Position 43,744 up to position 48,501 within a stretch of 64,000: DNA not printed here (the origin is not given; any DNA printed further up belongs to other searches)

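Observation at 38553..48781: metV-metF embedded in an HdrA/MvhD/HdrC-like cluster that lacks HdrB: a variant electron-bifurcating methylene-THF reductase module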

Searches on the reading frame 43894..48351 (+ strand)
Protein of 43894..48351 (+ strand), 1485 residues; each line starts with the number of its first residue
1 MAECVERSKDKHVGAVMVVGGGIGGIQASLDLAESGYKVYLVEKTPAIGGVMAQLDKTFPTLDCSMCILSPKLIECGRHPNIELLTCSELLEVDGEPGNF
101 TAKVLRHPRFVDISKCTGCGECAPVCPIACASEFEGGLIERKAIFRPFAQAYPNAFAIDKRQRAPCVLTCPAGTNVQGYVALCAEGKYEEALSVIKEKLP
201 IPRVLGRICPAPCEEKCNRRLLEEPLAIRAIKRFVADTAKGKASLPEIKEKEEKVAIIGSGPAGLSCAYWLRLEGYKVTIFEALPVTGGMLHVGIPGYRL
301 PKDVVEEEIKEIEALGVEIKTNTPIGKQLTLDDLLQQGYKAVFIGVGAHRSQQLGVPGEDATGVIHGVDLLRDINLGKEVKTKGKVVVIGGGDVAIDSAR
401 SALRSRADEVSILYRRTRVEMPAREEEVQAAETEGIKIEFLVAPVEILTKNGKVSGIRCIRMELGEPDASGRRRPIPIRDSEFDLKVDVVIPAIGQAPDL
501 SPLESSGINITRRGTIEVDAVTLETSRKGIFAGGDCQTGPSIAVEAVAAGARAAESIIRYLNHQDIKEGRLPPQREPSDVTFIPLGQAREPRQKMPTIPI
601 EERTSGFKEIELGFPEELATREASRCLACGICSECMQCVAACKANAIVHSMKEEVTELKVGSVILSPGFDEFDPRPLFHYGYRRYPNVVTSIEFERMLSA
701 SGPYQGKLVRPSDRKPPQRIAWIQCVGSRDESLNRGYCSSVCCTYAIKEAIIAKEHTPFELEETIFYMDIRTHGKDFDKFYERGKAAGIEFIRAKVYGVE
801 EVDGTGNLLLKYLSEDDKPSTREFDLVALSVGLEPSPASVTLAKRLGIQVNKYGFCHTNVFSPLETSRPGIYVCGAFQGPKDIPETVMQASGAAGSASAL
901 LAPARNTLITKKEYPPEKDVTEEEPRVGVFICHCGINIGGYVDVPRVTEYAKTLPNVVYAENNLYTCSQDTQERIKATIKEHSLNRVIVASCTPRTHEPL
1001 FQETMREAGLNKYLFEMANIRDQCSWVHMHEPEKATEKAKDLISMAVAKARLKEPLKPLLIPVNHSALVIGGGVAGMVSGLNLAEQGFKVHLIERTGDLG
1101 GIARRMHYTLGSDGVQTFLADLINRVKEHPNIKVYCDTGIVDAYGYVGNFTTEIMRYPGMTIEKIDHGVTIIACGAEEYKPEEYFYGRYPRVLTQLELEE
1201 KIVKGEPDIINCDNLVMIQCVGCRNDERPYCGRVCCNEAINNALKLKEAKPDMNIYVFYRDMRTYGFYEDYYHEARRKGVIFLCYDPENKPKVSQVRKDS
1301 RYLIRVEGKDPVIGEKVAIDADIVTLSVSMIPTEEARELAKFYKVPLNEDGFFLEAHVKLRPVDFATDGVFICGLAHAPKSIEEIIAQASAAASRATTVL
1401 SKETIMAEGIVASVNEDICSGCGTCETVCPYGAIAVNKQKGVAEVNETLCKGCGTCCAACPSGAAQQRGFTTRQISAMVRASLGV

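Call 3: search_protein_families(library=pfam, proteins=[window:43894-48351:+], max_evalue=0.01)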
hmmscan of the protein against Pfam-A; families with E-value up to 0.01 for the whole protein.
window:43894-48351:+ (1485 aa): 25 families
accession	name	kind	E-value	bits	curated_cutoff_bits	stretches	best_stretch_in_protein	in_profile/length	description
PF07992.20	Pyr_redox_2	-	1.4e-60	205.7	26.1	4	254-550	2-291/291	Pyridine nucleotide-disulphide oxidoreductase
PF13450.12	NAD_binding_8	-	2.7e-24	85.6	21.9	3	257-291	1-35/68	NAD(P)-binding Rossmann-like domain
PF14691.11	Fer4_20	-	1.5e-18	67.1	25.8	2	163-241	29-110/113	Dihydroprymidine dehydrogenase domain II, 4Fe-4S cluster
PF00890.30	FAD_binding_2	-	1.1e-17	64.8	20.4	3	1067-1101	2-36/414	FAD binding domain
PF00070.33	Pyr_redox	-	7.5e-17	62.1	22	2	385-457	1-77/82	Pyridine nucleotide-disulphide oxidoreductase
PF12831.13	FAD_oxidored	-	4.4e-16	59.6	27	2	16-53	2-39/416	FAD dependent oxidoreductase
PF13738.12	Pyr_redox_3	-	2.4e-14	53.7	30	1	342-534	128-305/305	Pyridine nucleotide-disulphide oxidoreductase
PF01266.30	DAO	-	6.1e-14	52.7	27.9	3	254-289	1-44/353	FAD dependent oxidoreductase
PF01946.23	Thi4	-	2.4e-13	50.3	26.2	1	251-317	16-82/235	Thi4 family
PF01494.25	FAD_binding_3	-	3.1e-10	40.3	22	2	254-284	3-33/349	FAD binding domain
PF12838.12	Fer4_7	-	1.9e-09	38.2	27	2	1419-1464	2-52/52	4Fe-4S dicluster domain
PF01134.28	GIDA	-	4e-09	36.4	22.1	1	16-53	2-29/391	Glucose inhibited division protein A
PF03486.20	HI0933_like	-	2.5e-08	34.1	50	1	254-287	2-35/244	HI0933-like protein Rossmann domain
PF12837.12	Fer4_6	-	3.5e-08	33.5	25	3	1411-1434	1-24/24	4Fe-4S binding domain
PF00037.32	Fer4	-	6.9e-08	32.4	21.1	2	1413-1434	2-23/24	4Fe-4S binding domain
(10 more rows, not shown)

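Call 4: search_protein_families(library=ncbifam, proteins=[window:43894-48351:+], max_evalue=0.01)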
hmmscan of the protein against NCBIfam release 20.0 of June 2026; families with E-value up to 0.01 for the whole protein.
window:43894-48351:+ (1485 aa): 204 families (the best 25 are shown)
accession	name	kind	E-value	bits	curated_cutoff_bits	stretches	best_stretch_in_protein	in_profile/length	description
NF040770.1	hetero_SS_HdrA2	exception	6.2e-301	1000.1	1100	4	926-1158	1-234/777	CoB-CoM heterodisulfide reductase HdrA2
NF041778.1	hetero_SS_HdrA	equivalog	1.2e-222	740.9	1400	4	1164-1480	325-648/771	ferredoxin:CoB-CoM heterodisulfide reductase subunit HdrA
NF041891.1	hdrA_Methbact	equivalog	9.3e-211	702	1300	4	631-899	286-554/762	ferredoxin:CoB-CoM heterodisulfide reductase subunit HdrA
NF009410.0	PRK12771.1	subfamily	3.3e-166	554.2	516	3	157-660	41-542/566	NAD(P)-binding protein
NF009454.0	PRK12814.1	equivalog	1.4e-151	506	916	1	163-641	101-583/657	putative NADPH-dependent glutamate synthase small subunit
NF009414.0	PRK12778.1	equivalog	2.1e-124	416.5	1103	3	163-563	336-751/752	bifunctional dihydroorotate dehydrogenase B NAD binding subunit/NADPH-dependent glutamate synthase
TIGR01316.1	gltA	equivalog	5.4e-116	388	471.75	2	160-561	32-449/449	NADPH-dependent glutamate synthase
TIGR03315.1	Se_ygfK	equivalog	1.4e-110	370.4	835.3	2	164-648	445-905/1012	putative selenate reductase subunit YgfK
TIGR01318.1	gltD_gamma_fam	subfamily_domain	1.3e-102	343.8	482.95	2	163-562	47-466/467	glutamate synthase, small subunit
NF010590.0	PRK13984.1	equivalog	7e-95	318.4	946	3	164-564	196-609/611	putative oxidoreductase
NF009408.0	PRK12769.1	equivalog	1.1e-94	317.9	1003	2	158-566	228-656/659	formate-dependent uric acid utilization protein AegA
NF009413.0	PRK12775.1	equivalog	9.5e-91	305.1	1895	2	164-563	339-756/1006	putative trifunctional 2-polyprenylphenol hydroxylase/glutamate synthase subunit beta/ferritin domain-containing protein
NF009409.0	PRK12770.1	subfamily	5.9e-85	285.5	343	1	249-565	15-354/360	putative glutamate synthase subunit beta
NF009415.0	PRK12779.1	equivalog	6e-79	266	1519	1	163-562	207-627/944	putative bifunctional glutamate synthase subunit beta/2-polyprenylphenol hydroxylase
NF009451.0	PRK12809.1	equivalog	6.4e-79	265.9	1154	1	151-561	204-634/639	formate-dependent uric acid utilization protein YgfT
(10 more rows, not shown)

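Call 8: find_encoding_contigs(protein=window:43894-48351:+, flank=10000, max_places=6)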
Protein window:43894-48351:+ (1485 aa): 4 contigs read that carry it; 1 place shown.
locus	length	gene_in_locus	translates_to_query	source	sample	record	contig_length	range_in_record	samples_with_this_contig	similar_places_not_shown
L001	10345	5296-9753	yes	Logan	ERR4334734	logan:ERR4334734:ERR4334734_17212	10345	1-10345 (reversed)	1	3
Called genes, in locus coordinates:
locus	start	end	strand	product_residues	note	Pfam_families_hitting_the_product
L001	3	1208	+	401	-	?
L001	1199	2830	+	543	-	PF07992:Pyr_redox_2, PF13738:Pyr_redox_3 (weak), PF00070:Pyr_redox (weak), PF01266:DAO (faint), PF01494:FAD_binding_3 (faint), PF13187:Fer4_9 (weak), PF13237:Fer4_10 (weak), PF14697:Fer4_21, +5 more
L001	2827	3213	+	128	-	PF02662:FlpD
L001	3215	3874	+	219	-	PF12225:DUF5981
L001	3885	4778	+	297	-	PF02219:MTHFR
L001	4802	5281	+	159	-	PF13183:Fer4_8, PF13237:Fer4_10 (weak), PF12838:Fer4_7, PF13187:Fer4_9, PF13534:Fer4_17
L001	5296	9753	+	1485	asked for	PF12831:FAD_oxidored, PF14691:Fer4_20, PF01266:DAO (weak), PF01946:Thi4 (weak), PF07992:Pyr_redox_2, PF13450:NAD_binding_8, PF07992:Pyr_redox_2 (weak), PF13450:NAD_binding_8 (weak), +13 more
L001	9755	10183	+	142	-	PF02662:FlpD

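Call 10: find_homologous_proteins(query=window:43894-48351:+, max_evalue=1e-20)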
Query window:43894-48351:+ (1485 aa): 8000 proteins with E <= 1e-20 among 8000 candidates; the best 120 are listed.
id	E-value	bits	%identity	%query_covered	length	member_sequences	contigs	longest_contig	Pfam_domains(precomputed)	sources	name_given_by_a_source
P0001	0.0e+0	3273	95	100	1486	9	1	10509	PF14697.12,PF13450.13,PF07992.21,PF12837.13,PF00070.34,PF03486.21,PF12838.13,PF01134.29,PF01494.26,PF12831.14,PF01946.24,PF01266.31,PF14691.12,PF00890.31,PF00037.33,PF13738.13,PF01262.28,PF13237.12,PF13187.12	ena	-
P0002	0.0e+0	3022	88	98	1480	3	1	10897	PF14697.12,PF13450.13,PF07992.21,PF12837.13,PF00070.34,PF03486.21,PF13484.12,PF12838.13,PF01134.29,PF01494.26,PF12831.14,PF01946.24,PF01266.31,PF14691.12,PF00890.31,PF00037.33,PF13738.13,PF01262.28,PF13237.12,PF13187.12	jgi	-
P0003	0.0e+0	3007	87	98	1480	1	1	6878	PF14697.12,PF13241.13,PF13450.13,PF07992.21,PF12837.13,PF00070.34,PF03486.21,PF13484.12,PF12838.13,PF01134.29,PF01494.26,PF12831.14,PF01946.24,PF01266.31,PF01593.31,PF14691.12,PF00890.31,PF00037.33,PF13738.13,PF01262.28,PF13237.12,PF13187.12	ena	-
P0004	0.0e+0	2815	82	100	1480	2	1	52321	PF13241.13,PF13450.13,PF07992.21,PF12837.13,PF00070.34,PF03486.21,PF13484.12,PF12838.13,PF13454.13,PF01134.29,PF01494.26,PF12831.14,PF01946.24,PF01266.31,PF01593.31,PF14691.12,PF00890.31,PF00037.33,PF13738.13,PF01262.28,PF13237.12,PF13187.12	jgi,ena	-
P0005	0.0e+0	2762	80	98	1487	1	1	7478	PF14697.12,PF13241.13,PF13450.13,PF07992.21,PF12837.13,PF00070.34,PF03486.21,PF12838.13,PF13454.13,PF01134.29,PF01494.26,PF12831.14,PF01946.24,PF01266.31,PF01593.31,PF14691.12,PF00890.31,PF00037.33,PF13738.13,PF01262.28,PF13237.12,PF13187.12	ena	-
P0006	0.0e+0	2753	79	99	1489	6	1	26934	PF14697.12,PF13450.13,PF07992.21,PF12837.13,PF00070.34,PF03486.21,PF13484.12,PF12838.13,PF13454.13,PF01134.29,PF01494.26,PF12831.14,PF01946.24,PF01266.31,PF01593.31,PF14691.12,PF00890.31,PF00037.33,PF13738.13,PF01262.28,PF13237.12,PF13187.12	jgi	-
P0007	0.0e+0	2735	79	98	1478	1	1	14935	PF14697.12,PF13241.13,PF13450.13,PF07992.21,PF12837.13,PF00070.34,PF03486.21,PF13484.12,PF01266.31,PF14691.12,PF00890.31,PF13738.13,PF13237.12,PF02737.25,PF12838.13,PF13454.13,PF01134.29,PF01494.26,PF12831.14,PF01946.24,PF01593.31,PF00037.33,PF01262.28,PF13187.12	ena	-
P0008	0.0e+0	2722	79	98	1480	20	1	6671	PF14697.12,PF13241.13,PF13450.13,PF07992.21,PF12837.13,PF00070.34,PF03486.21,PF13484.12,PF12838.13,PF13454.13,PF01134.29,PF01494.26,PF12831.14,PF01946.24,PF01266.31,PF01593.31,PF14691.12,PF00890.31,PF00037.33,PF13738.13,PF01262.28,PF13237.12,PF13187.12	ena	-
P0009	0.0e+0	2717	79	100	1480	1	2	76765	PF13241.13,PF13450.13,PF07992.21,PF12837.13,PF00070.34,PF03486.21,PF13484.12,PF12838.13,PF13454.13,PF01134.29,PF01494.26,PF12831.14,PF01946.24,PF01266.31,PF01593.31,PF12797.13,PF14691.12,PF00890.31,PF00037.33,PF13738.13,PF01262.28,PF13237.12,PF13187.12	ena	-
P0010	0.0e+0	2701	78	98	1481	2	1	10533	PF14697.12,PF13241.13,PF13450.13,PF07992.21,PF12837.13,PF00070.34,PF03486.21,PF13484.12,PF12838.13,PF13454.13,PF01134.29,PF01494.26,PF12831.14,PF01946.24,PF01266.31,PF01593.31,PF14691.12,PF00890.31,PF00037.33,PF13738.13,PF01262.28,PF13237.12,PF13187.12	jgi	-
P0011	0.0e+0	2701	78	98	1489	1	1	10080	PF14697.12,PF13241.13,PF13450.13,PF07992.21,PF12837.13,PF00070.34,PF03486.21,PF13484.12,PF01266.31,PF14691.12,PF00890.31,PF13738.13,PF13237.12,PF02737.25,PF12838.13,PF13454.13,PF01134.29,PF01494.26,PF12831.14,PF01946.24,PF01593.31,PF00037.33,PF01262.28,PF13187.12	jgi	-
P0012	0.0e+0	2700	78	100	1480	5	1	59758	PF14697.12,PF13241.13,PF13450.13,PF07992.21,PF12837.13,PF00070.34,PF03486.21,PF05834.19,PF21799.3,PF01266.31,PF14691.12,PF00890.31,PF13738.13,PF13237.12,PF02737.25,PF12838.13,PF13454.13,PF01134.29,PF01494.26,PF12831.14,PF01946.24,PF01593.31,PF00037.33,PF01262.28,PF13187.12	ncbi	-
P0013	0.0e+0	2679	77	98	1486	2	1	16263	PF14697.12,PF13241.13,PF13450.13,PF07992.21,PF12837.13,PF00070.34,PF03486.21,PF13484.12,PF12838.13,PF13454.13,PF01134.29,PF01494.26,PF12831.14,PF01946.24,PF01266.31,PF01593.31,PF14691.12,PF00890.31,PF00037.33,PF13738.13,PF01262.28,PF13237.12,PF13187.12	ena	-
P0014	0.0e+0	2674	77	98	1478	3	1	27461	PF14697.12,PF13241.13,PF13450.13,PF07992.21,PF12837.13,PF00070.34,PF03486.21,PF12838.13,PF13454.13,PF01134.29,PF01494.26,PF12831.14,PF01946.24,PF01266.31,PF01593.31,PF14691.12,PF00890.31,PF00037.33,PF13738.13,PF01262.28,PF13237.12,PF13187.12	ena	-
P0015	0.0e+0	2660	77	98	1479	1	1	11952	PF14697.12,PF13241.13,PF13450.13,PF07992.21,PF12837.13,PF00070.34,PF03486.21,PF13484.12,PF05834.19,PF01266.31,PF14691.12,PF00890.31,PF13738.13,PF13237.12,PF12838.13,PF13454.13,PF01134.29,PF01494.26,PF12831.14,PF01946.24,PF01593.31,PF00037.33,PF01262.28,PF13187.12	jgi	-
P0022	0.0e+0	2595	74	100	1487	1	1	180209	PF14697.12,PF13241.13,PF13450.13,PF07992.21,PF12837.13,PF00070.34,PF03486.21,PF13484.12,PF12838.13,PF01134.29,PF01494.26,PF12831.14,PF01946.24,PF01266.31,PF01593.31,PF14691.12,PF00890.31,PF00037.33,PF13738.13,PF01262.28,PF13237.12,PF13187.12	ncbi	-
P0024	0.0e+0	2471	72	98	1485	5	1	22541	PF14697.12,PF13241.13,PF13450.13,PF07992.21,PF12837.13,PF00070.34,PF03486.21,PF13484.12,PF05834.19,PF01266.31,PF14691.12,PF00890.31,PF13738.13,PF13237.12,PF02737.25,PF12838.13,PF13454.13,PF01134.29,PF01494.26,PF12831.14,PF01946.24,PF01593.31,PF12797.13,PF00037.33,PF01262.28,PF13187.12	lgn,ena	-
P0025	0.0e+0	2443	70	98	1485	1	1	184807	PF14697.12,PF13241.13,PF13450.13,PF07992.21,PF12837.13,PF00070.34,PF03486.21,PF13484.12,PF05834.19,PF01266.31,PF14691.12,PF00890.31,PF13738.13,PF13237.12,PF02737.25,PF12838.13,PF13454.13,PF01134.29,PF01494.26,PF12831.14,PF01946.24,PF01593.31,PF12797.13,PF00037.33,PF01262.28,PF13187.12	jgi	jgi:heterodisulfide reductase subunit A-like polyferredoxin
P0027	0.0e+0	2400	69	99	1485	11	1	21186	PF14697.12,PF13241.13,PF13450.13,PF07992.21,PF12837.13,PF00070.34,PF03486.21,PF13484.12,PF01266.31,PF14691.12,PF00890.31,PF13738.13,PF13237.12,PF02737.25,PF12838.13,PF13454.13,PF01134.29,PF01494.26,PF12831.14,PF01946.24,PF01593.31,PF12797.13,PF00037.33,PF01262.28,PF13187.12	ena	-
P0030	0.0e+0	2391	69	98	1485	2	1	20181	PF14697.12,PF13450.13,PF07992.21,PF12837.13,PF00070.34,PF03486.21,PF13484.12,PF12838.13,PF13454.13,PF01134.29,PF01494.26,PF12831.14,PF01946.24,PF01266.31,PF01593.31,PF14691.12,PF00890.31,PF00037.33,PF13738.13,PF01262.28,PF13237.12,PF13187.12,PF02737.25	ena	-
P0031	0.0e+0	2389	69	98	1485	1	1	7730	PF14697.12,PF13450.13,PF07992.21,PF12837.13,PF00070.34,PF03486.21,PF13484.12,PF12838.13,PF13454.13,PF01134.29,PF01494.26,PF12831.14,PF01946.24,PF01266.31,PF01593.31,PF14691.12,PF00890.31,PF00037.33,PF13738.13,PF01262.28,PF13237.12,PF13187.12,PF02737.25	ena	-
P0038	0.0e+0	2232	66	98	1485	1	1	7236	PF14697.12,PF13241.13,PF13450.13,PF07992.21,PF12837.13,PF00070.34,PF03486.21,PF12838.13,PF13454.13,PF01134.29,PF01494.26,PF12831.14,PF01946.24,PF01266.31,PF14691.12,PF00890.31,PF00037.33,PF13738.13,PF01262.28,PF13237.12,PF13187.12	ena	-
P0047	0.0e+0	2154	65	98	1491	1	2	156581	PF14697.12,PF13241.13,PF13450.13,PF07992.21,PF00070.34,PF03486.21,PF12838.13,PF13454.13,PF05834.19,PF01134.29,PF01494.26,PF12831.14,PF01946.24,PF01266.31,PF01593.31,PF14691.12,PF00890.31,PF00037.33,PF13738.13,PF01262.28,PF13237.12,PF13187.12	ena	-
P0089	0.0e+0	2067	62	98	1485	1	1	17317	PF14697.12,PF13450.13,PF07992.21,PF00070.34,PF03486.21,PF12838.13,PF01134.29,PF01494.26,PF12831.14,PF01946.24,PF01266.31,PF01593.31,PF14691.12,PF00890.31,PF00037.33,PF13738.13,PF01262.28,PF13187.12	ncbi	-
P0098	0.0e+0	2042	60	98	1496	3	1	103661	PF14697.12,PF13450.13,PF07992.21,PF12837.13,PF00070.34,PF03486.21,PF12838.13,PF01134.29,PF01494.26,PF12831.14,PF01946.24,PF01266.31,PF01593.31,PF12797.13,PF14691.12,PF00890.31,PF00037.33,PF13738.13,PF01262.28,PF13237.12,PF13187.12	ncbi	ncbi:MAG: NAD(P)-binding protein [Pseudomonadota bacterium]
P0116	0.0e+0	1990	59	98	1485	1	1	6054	PF14697.12,PF13450.13,PF07992.21,PF12837.13,PF00070.34,PF03486.21,PF12838.13,PF13454.13,PF01134.29,PF01494.26,PF12831.14,PF01946.24,PF01266.31,PF01593.31,PF12797.13,PF14691.12,PF00890.31,PF00037.33,PF13738.13,PF01262.28,PF13237.12,PF13187.12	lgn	-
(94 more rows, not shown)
